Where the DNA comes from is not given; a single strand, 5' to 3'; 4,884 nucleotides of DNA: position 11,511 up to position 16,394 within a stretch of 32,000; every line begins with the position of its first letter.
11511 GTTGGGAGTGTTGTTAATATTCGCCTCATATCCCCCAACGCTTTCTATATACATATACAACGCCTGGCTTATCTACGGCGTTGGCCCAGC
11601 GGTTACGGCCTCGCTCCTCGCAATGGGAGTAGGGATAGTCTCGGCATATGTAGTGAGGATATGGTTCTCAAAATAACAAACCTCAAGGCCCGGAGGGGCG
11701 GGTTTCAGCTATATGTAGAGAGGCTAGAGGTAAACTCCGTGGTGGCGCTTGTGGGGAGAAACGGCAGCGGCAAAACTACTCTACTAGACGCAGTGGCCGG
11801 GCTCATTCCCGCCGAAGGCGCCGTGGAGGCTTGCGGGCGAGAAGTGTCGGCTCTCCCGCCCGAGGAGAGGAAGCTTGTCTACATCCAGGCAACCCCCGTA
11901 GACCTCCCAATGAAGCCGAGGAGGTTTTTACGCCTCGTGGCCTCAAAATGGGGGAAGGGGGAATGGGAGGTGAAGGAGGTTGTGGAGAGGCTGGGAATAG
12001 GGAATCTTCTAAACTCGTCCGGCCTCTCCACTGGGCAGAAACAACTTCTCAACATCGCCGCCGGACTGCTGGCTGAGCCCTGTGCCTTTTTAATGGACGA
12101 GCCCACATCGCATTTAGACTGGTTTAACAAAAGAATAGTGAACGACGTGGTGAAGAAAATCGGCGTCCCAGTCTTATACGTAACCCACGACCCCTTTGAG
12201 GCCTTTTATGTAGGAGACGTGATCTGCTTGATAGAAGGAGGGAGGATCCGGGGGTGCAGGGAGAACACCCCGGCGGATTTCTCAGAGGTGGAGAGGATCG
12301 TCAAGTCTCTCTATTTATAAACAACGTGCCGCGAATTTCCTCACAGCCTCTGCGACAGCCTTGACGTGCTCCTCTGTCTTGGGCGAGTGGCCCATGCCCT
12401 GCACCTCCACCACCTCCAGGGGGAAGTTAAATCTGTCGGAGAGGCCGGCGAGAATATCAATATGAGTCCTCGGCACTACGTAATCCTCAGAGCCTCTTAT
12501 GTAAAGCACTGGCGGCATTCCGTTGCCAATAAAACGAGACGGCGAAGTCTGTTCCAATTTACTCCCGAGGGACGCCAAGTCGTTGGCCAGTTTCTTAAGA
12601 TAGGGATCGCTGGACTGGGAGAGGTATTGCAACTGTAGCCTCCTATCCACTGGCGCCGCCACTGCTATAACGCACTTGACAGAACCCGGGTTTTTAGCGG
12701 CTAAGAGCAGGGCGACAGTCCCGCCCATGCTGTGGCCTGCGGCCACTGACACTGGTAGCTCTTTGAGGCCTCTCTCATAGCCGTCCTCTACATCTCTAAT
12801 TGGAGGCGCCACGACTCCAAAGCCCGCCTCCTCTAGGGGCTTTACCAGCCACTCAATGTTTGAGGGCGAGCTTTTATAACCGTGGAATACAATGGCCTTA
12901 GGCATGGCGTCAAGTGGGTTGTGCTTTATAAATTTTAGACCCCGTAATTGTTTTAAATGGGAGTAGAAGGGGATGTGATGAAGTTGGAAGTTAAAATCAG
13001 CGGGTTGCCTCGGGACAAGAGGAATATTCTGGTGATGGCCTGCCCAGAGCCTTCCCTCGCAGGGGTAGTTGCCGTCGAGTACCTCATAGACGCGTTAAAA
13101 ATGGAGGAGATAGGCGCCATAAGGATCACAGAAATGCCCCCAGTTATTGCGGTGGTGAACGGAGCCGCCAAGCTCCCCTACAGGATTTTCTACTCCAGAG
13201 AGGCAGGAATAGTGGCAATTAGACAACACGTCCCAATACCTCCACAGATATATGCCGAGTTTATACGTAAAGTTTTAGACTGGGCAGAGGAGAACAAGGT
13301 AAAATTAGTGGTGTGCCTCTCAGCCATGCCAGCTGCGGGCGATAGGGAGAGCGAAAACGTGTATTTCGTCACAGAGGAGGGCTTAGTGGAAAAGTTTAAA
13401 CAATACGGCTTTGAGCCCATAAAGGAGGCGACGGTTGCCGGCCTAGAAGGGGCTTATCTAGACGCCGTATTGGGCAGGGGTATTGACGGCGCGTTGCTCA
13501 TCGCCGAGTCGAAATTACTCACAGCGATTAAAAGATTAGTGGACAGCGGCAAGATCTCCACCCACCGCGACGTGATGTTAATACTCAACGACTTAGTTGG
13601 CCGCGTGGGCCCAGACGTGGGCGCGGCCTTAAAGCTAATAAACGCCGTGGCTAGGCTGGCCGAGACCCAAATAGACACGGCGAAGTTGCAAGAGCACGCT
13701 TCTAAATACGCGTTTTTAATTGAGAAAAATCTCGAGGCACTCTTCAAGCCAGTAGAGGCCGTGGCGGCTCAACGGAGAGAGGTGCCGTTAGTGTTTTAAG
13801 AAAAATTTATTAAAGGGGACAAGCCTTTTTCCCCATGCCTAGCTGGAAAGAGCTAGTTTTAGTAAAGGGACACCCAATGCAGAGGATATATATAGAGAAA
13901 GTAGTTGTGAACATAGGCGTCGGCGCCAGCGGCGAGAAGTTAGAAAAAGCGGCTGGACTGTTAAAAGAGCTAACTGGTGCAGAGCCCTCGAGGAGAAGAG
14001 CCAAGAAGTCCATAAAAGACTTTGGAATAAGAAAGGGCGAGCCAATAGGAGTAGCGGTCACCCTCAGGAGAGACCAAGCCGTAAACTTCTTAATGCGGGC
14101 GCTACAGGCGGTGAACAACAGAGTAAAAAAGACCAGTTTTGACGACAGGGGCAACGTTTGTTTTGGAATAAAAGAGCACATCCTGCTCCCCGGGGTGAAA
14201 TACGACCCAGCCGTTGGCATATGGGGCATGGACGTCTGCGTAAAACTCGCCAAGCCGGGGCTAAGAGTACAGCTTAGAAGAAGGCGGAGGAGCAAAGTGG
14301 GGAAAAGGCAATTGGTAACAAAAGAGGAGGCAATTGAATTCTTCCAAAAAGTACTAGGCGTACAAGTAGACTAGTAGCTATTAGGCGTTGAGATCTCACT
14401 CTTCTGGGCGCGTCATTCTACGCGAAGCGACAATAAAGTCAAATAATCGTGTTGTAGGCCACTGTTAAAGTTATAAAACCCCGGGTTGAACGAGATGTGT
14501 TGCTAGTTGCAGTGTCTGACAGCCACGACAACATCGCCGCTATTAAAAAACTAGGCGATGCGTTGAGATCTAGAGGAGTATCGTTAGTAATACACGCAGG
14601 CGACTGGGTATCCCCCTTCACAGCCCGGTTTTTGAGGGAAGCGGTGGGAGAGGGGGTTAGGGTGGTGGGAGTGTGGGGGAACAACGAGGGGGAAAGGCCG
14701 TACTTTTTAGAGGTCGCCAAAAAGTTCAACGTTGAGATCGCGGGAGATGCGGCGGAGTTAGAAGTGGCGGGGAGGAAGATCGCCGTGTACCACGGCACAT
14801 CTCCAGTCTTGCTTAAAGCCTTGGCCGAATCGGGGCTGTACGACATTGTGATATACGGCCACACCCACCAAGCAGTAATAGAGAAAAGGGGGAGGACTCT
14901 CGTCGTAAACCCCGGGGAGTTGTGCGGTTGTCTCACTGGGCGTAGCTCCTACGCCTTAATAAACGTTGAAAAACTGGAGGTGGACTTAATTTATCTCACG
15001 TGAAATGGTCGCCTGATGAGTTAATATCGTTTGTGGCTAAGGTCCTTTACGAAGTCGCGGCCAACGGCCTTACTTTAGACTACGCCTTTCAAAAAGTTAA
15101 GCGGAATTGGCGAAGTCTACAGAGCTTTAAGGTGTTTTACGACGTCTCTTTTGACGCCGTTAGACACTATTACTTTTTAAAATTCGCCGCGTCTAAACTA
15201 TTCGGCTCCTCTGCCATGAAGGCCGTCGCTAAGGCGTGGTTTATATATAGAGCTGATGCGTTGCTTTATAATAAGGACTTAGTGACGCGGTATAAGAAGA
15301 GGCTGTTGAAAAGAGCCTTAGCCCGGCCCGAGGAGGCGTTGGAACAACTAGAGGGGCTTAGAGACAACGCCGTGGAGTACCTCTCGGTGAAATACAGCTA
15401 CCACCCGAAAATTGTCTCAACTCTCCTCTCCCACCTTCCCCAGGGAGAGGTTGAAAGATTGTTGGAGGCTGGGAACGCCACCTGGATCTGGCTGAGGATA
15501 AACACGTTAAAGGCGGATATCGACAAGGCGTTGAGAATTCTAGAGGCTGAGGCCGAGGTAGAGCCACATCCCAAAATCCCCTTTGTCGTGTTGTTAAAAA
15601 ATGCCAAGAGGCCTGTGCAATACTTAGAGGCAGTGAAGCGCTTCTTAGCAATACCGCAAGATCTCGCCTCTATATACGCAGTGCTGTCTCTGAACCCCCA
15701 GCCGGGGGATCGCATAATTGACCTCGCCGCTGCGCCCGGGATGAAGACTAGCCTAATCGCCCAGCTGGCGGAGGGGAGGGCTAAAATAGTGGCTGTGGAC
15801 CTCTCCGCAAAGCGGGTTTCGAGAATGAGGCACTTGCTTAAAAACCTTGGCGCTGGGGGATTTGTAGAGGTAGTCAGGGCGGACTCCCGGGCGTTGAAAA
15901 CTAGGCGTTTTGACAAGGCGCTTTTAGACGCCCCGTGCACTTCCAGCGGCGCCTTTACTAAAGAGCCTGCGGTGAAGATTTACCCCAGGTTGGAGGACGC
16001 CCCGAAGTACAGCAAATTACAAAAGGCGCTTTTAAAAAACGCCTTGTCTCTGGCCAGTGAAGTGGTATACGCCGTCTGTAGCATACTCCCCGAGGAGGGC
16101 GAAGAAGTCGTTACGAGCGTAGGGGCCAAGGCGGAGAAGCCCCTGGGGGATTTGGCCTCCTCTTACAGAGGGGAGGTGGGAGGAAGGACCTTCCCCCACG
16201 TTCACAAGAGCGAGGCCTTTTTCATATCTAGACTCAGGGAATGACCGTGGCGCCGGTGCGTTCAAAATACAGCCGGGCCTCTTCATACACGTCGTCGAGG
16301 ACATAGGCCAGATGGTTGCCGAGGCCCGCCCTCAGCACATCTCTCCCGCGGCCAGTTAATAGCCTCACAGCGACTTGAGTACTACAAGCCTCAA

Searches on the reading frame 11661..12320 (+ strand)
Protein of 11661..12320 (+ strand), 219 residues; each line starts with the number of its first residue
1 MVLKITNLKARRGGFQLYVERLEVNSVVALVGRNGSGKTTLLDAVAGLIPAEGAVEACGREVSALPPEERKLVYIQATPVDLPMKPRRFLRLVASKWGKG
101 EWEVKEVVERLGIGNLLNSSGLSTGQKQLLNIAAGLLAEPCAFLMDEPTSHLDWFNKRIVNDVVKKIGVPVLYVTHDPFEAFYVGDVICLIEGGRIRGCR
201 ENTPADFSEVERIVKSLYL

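Call 63: search_protein_families(library=pfam, proteins=[window:11661-12320:+], max_evalue=0.001)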
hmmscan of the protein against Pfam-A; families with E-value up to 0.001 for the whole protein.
window:11661-12320:+ (219 aa): 6 families
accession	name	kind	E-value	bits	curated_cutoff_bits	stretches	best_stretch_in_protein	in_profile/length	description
PF00005.33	ABC_tran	-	1.7e-19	71.2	25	1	23-150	9-137/137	ABC transporter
PF13304.12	AAA_21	-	2.4e-11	44.7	27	1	28-48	2-22/304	AAA domain, putative AbiEii toxin, Type IV TA system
PF02463.25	SMC_N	-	5.4e-08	33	40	0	25-45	24-44/220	RecF/RecN/SMC N terminal domain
PF13555.12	AAA_29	-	2.3e-06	27.7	27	1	22-50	19-47/61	P-loop containing region of AAA domain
PF13476.12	AAA_23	-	0.0005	21.2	27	1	27-45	21-39/201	AAA domain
PF13401.12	AAA_22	-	0.00074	20.3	27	1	26-101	6-62/130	AAA domain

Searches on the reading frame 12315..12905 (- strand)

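Call 63: search_protein_families(library=pfam, proteins=[window:12315-12905:-], max_evalue=0.001)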
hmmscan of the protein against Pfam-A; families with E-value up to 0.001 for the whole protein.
window:12315-12905:- (196 aa): 8 families
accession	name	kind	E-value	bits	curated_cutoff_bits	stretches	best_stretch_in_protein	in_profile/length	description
PF00561.26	Abhydrolase_1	-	2.2e-11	44.3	25.8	1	57-86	75-103/245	alpha/beta hydrolase fold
PF12146.15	Hydrolase_4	-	1e-08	35.2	27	1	54-108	79-135/239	Serine aminopeptidase, S33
PF00756.26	Esterase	-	1.2e-07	32.2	22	1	51-89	114-153/251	Putative esterase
PF00326.27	Peptidase_S9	-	4.6e-07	30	22.6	1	54-196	67-210/213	Prolyl oligopeptidase family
PF12697.13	Abhydrolase_6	-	2.7e-06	28.6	26.3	1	36-89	51-98/217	Alpha/beta hydrolase family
PF07819.20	PGAP1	-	0.0001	22.6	24.3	1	40-89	80-132/233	PGAP1-like alpha/beta domain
PF20434.5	BD-FAE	-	0.0002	21.4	26.8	1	71-148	109-207/215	BD-FAE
PF12740.14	PETase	-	0.00084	19.3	28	0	55-83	129-156/263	PET hydrolase-like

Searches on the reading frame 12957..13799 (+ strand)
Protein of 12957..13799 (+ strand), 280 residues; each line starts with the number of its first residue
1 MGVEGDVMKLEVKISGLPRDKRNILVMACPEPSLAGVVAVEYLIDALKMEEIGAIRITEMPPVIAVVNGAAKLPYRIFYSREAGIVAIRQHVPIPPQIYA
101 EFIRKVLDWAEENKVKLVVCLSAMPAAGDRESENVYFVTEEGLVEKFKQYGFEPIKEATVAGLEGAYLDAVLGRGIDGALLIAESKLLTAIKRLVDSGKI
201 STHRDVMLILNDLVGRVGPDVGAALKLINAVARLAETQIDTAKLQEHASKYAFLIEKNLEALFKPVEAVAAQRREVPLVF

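Call 10: search_protein_families(library=pfam, proteins=[window:12957-13799:+], max_evalue=0.001)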
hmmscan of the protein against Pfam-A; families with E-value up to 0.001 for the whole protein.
window:12957-13799:+ (280 aa): 1 family
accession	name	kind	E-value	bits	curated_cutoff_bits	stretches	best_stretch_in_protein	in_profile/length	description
PF09754.15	PAC2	-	6.2e-31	108.3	25.8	1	26-255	2-211/215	PAC2 family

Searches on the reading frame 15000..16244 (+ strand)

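Call 10: search_protein_families(library=pfam, proteins=[window:15000-16244:+], max_evalue=0.001)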
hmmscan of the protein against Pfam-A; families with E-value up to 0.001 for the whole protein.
window:15000-16244:+ (414 aa): 4 families
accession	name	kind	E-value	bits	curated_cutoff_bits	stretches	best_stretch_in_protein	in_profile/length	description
PF01189.24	Methyltr_RsmB-F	-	2.8e-37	128.8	27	1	229-413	2-199/199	16S rRNA methyltransferase RsmB/F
PF13847.12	Methyltransf_31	-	3.7e-06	27.1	27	1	235-316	3-85/145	Methyltransferase domain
PF22458.1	RsmF-B_ferredox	-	1.1e-05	25.9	27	1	139-202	6-70/74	Methyltr_RsmF/B-like, ferredoxin-like domain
PF13649.12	Methyltransf_25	-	6.7e-05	23.9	27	1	239-307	1-68/97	Methyltransferase domain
